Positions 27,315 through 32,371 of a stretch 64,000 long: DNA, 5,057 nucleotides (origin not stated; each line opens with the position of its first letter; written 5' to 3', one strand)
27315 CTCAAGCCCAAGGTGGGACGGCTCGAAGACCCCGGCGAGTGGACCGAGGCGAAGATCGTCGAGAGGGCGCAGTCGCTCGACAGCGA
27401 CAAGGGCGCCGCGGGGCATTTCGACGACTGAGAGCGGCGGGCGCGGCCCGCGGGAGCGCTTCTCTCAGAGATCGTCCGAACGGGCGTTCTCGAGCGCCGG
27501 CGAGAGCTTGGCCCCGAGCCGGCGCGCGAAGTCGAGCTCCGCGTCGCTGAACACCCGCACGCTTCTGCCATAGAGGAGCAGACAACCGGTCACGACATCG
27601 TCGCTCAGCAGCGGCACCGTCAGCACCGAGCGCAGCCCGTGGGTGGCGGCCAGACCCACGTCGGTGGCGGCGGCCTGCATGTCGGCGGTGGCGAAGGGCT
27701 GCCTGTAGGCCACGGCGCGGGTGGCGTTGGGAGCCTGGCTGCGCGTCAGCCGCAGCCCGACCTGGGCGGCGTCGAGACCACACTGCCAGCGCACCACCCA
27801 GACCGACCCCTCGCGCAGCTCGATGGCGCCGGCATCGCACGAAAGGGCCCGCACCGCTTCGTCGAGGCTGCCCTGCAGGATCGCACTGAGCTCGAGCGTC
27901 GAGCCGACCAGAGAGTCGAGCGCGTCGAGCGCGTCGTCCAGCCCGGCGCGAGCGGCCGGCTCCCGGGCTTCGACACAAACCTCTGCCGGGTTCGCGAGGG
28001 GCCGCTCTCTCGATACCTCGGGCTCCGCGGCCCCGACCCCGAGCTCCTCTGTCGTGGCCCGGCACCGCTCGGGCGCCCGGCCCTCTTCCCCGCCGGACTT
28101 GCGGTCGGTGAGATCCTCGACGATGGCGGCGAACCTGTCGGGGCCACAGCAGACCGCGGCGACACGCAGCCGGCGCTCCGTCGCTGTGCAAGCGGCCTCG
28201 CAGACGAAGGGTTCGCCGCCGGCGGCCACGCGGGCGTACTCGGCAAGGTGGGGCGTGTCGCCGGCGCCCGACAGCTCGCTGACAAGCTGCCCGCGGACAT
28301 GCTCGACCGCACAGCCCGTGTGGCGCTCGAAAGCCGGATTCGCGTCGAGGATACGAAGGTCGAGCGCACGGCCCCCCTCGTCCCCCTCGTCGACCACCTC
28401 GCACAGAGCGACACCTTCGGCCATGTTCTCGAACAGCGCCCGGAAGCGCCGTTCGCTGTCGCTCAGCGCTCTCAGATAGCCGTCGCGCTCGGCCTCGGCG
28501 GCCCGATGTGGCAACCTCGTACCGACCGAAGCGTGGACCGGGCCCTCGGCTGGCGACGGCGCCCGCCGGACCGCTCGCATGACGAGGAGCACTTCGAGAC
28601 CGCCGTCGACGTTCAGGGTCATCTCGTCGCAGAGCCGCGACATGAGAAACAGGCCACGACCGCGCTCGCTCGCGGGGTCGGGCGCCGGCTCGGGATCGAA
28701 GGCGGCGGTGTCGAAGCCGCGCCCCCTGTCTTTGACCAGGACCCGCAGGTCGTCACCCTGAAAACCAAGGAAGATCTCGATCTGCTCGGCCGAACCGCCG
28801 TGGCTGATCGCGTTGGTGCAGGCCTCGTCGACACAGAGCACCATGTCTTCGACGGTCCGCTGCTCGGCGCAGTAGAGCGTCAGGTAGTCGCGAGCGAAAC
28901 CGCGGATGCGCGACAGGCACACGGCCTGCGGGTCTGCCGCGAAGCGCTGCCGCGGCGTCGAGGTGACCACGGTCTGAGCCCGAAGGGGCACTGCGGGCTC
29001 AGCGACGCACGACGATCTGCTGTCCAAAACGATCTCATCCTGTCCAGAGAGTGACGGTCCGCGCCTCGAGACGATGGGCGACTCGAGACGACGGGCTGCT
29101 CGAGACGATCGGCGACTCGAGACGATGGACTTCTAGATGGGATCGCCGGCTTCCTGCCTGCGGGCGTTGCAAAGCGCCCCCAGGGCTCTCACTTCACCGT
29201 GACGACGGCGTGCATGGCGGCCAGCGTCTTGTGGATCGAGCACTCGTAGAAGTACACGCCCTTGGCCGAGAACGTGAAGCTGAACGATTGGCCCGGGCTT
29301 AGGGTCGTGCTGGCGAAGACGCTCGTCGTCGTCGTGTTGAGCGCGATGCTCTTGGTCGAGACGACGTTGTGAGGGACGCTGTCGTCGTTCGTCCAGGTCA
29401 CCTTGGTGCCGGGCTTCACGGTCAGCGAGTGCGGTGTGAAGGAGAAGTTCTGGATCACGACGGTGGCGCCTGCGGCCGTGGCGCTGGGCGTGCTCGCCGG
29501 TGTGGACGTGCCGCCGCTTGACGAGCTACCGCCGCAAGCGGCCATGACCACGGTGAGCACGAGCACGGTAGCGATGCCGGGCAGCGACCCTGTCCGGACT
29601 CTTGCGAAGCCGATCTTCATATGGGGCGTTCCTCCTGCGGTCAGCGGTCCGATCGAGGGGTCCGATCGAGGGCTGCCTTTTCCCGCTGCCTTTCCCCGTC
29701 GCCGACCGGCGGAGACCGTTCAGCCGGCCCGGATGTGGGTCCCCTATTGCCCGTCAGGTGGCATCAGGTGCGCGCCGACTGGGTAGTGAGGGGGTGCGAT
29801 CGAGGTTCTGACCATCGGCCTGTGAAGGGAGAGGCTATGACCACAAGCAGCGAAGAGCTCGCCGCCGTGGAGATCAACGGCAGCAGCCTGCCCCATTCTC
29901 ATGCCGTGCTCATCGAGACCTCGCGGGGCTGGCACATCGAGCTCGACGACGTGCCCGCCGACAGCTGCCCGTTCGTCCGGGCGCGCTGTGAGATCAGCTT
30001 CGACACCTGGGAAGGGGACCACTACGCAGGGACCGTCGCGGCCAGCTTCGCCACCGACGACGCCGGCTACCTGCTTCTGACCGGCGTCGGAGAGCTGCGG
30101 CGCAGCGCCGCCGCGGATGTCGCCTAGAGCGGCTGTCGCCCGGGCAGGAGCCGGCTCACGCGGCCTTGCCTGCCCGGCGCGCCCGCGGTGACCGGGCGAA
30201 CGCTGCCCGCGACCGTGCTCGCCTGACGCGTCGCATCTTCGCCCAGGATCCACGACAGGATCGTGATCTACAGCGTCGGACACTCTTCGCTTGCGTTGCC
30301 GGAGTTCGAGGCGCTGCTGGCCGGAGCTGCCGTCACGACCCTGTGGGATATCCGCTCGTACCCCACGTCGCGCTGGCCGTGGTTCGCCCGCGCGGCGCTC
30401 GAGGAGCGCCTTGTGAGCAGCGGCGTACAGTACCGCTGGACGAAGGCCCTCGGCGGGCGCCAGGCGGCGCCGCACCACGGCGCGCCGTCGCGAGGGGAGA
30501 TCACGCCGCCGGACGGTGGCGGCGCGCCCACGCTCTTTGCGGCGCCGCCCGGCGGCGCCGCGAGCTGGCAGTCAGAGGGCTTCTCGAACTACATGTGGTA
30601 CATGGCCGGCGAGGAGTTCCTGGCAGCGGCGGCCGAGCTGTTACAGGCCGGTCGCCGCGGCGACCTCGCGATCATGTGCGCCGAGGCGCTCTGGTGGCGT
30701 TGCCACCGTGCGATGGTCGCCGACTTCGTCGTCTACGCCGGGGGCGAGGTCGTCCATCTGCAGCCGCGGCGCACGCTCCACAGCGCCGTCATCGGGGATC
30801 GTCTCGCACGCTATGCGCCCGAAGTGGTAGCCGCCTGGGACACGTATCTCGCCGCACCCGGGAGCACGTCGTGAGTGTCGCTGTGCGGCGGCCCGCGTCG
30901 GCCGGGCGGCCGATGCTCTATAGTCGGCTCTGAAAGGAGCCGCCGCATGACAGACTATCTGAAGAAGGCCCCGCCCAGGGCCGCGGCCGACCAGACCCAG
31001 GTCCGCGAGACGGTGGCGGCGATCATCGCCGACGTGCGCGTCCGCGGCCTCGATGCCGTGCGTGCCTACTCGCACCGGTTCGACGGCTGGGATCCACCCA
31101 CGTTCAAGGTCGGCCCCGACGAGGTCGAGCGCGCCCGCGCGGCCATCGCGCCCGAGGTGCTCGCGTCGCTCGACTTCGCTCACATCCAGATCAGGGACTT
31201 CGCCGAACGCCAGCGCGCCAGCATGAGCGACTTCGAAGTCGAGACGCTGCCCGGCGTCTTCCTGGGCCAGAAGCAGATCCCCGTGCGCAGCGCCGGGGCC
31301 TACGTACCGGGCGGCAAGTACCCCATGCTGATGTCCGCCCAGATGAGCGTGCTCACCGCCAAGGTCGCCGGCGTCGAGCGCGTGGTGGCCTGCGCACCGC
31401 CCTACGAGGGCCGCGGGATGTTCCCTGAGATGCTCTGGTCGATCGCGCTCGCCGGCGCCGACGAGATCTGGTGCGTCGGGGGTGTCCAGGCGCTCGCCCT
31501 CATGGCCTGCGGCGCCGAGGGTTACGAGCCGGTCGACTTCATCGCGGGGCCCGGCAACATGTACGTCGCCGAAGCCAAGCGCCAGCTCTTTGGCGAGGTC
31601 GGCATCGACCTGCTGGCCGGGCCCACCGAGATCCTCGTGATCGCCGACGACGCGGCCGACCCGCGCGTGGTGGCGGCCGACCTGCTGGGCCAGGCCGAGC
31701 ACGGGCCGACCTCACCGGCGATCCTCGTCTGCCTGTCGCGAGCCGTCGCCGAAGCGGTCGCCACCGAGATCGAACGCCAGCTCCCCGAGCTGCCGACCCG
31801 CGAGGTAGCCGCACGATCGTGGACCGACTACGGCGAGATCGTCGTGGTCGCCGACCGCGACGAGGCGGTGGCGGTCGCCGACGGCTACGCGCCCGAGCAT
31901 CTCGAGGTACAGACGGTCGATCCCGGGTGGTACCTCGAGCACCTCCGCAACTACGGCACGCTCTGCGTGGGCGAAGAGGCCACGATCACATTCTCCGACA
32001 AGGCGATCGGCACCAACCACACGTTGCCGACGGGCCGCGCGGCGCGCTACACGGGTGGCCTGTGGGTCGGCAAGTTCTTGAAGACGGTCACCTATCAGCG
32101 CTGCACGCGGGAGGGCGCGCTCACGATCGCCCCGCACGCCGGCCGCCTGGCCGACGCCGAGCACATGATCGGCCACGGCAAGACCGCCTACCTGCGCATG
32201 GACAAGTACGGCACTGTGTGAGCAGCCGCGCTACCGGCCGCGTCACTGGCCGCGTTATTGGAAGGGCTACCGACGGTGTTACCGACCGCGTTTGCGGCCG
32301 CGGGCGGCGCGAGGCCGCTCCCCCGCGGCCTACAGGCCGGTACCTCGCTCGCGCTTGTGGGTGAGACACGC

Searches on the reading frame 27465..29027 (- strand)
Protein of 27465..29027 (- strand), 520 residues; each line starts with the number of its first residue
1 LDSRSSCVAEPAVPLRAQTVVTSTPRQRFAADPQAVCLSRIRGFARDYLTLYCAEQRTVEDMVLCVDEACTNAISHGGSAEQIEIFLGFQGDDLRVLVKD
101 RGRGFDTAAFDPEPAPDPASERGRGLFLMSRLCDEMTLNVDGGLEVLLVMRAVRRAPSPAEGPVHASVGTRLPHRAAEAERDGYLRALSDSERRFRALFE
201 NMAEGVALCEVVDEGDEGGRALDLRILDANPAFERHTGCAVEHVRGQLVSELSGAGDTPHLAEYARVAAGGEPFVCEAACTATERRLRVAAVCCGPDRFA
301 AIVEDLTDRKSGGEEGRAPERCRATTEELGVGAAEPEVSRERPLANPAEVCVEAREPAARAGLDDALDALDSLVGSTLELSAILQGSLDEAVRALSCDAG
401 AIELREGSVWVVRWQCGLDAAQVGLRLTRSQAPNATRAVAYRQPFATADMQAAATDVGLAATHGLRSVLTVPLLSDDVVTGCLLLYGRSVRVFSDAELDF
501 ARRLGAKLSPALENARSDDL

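Call 15: search_protein_families(library=pfam, proteins=[window:27465-29027:-], max_evalue=0.0001)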
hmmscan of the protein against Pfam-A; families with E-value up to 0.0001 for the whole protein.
window:27465-29027:- (520 aa): 7 families
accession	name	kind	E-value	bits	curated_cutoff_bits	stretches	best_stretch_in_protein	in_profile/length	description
PF13581.12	HATPase_c_2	-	2.3e-20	73.4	27.4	1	38-148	8-125/127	Histidine kinase-like ATPase domain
PF13185.12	GAF_2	-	2e-12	47.9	28.6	1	378-513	2-136/136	GAF domain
PF13492.12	GAF_3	-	1.8e-10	41.8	27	1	381-514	3-129/129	GAF domain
PF01590.32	GAF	-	2.9e-09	38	22.4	1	380-509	2-130/133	GAF domain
PF13188.13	PAS_8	-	6.1e-09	35.9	21.8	1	193-252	1-46/65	PAS domain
PF02518.31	HATPase_c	-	4.7e-07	30.7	26.4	1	62-137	6-88/111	Histidine kinase-, DNA gyrase B-, and HSP90-like ATPase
PF08448.16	PAS_4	-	2.2e-05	25.1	23.1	1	223-310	14-109/110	PAS fold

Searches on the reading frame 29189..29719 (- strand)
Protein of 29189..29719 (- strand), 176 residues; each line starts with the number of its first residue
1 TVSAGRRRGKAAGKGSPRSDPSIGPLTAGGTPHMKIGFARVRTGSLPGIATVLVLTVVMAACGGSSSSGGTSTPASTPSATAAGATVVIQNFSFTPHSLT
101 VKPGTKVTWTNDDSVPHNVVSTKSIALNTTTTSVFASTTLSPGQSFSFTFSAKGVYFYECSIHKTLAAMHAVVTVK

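Call 88: search_protein_families(library=pfam, proteins=[window:29189-29719:-], max_evalue=0.00001)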
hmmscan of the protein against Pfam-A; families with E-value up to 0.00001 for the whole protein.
window:29189-29719:- (176 aa): 2 families
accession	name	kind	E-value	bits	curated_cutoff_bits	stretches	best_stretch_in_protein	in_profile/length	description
PF00127.26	Copper-bind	-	1.4e-15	57.9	21.2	1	89-176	9-99/99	Copper binding proteins, plastocyanin/azurin family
PF13473.12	Cupredoxin_1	-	6.3e-08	33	27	1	74-173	16-102/104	Cupredoxin-like domain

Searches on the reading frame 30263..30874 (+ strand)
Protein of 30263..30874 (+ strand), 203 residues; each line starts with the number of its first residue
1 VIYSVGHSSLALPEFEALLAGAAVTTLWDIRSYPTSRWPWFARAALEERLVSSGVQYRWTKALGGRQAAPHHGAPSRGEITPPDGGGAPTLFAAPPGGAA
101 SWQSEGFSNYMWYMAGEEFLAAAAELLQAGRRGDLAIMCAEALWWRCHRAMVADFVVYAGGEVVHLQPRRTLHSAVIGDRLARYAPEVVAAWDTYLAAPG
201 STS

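Call 88: search_protein_families(library=pfam, proteins=[window:30263-30874:+], max_evalue=0.00001)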
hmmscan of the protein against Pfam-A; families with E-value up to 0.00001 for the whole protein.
window:30263-30874:+ (203 aa): 1 family
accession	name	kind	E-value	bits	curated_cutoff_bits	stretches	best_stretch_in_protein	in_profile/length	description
PF04343.18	DUF488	-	6.1e-23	82.2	22.2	2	103-155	69-120/121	Domain of unknown function DUF488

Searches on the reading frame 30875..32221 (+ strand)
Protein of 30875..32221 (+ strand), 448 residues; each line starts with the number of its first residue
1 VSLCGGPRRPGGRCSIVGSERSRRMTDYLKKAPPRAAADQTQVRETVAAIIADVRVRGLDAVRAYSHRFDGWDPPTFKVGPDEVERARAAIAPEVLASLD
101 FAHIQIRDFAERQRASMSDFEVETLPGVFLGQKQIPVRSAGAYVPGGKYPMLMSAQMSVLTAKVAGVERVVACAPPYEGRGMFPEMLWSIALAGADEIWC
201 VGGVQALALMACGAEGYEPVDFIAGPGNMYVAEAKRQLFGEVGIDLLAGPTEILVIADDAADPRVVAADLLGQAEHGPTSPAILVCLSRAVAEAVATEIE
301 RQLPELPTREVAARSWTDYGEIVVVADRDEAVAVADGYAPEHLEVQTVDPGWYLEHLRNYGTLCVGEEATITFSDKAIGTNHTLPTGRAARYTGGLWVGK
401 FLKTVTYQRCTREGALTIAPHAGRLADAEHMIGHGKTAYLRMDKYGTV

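Call 15: search_protein_families(library=pfam, proteins=[window:30875-32221:+], max_evalue=0.0001)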
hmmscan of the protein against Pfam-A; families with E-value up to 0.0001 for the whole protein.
window:30875-32221:+ (448 aa): 1 family
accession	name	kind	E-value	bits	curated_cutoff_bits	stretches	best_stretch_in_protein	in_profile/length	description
PF00815.25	Histidinol_dh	-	5.1e-135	451.1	27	1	35-442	3-411/411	Histidinol dehydrogenase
